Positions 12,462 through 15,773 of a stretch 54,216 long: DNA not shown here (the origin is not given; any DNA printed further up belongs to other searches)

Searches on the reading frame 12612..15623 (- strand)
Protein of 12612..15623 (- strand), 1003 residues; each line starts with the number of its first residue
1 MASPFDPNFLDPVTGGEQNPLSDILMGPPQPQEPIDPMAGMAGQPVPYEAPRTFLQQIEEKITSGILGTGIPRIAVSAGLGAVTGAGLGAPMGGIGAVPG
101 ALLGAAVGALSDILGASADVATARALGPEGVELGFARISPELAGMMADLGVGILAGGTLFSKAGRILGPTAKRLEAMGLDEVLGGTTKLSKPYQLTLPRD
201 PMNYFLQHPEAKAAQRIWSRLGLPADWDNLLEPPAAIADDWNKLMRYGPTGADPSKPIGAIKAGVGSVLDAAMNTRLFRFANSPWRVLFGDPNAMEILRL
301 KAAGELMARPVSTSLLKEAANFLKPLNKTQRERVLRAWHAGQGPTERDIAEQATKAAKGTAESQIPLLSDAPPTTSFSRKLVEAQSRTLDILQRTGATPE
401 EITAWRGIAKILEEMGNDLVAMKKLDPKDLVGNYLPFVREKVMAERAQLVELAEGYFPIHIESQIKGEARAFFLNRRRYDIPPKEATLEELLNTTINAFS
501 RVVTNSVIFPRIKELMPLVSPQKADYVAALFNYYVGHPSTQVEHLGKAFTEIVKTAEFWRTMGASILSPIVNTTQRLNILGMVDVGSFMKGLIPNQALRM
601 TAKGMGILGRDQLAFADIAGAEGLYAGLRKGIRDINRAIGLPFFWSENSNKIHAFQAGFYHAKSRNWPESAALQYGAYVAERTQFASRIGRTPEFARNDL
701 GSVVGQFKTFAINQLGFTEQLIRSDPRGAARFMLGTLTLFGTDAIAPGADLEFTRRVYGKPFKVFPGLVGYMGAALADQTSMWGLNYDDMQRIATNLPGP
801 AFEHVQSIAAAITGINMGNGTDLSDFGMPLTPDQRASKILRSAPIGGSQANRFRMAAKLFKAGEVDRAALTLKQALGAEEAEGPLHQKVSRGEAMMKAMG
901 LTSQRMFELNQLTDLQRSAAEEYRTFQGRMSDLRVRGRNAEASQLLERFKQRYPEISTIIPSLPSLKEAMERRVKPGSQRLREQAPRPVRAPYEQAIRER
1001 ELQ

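Call 69: search_protein_families(library=pfam, proteins=[window:12612-15623:-], max_evalue=0.01)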
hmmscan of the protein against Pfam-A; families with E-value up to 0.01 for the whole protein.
window:12612-15623:- (1003 aa): 1 family
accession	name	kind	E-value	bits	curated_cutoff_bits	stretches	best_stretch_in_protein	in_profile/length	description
PF21724.2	DUF6861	-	8.2e-05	22.6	28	1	74-109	43-78/194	Family of unknown function (DUF6861)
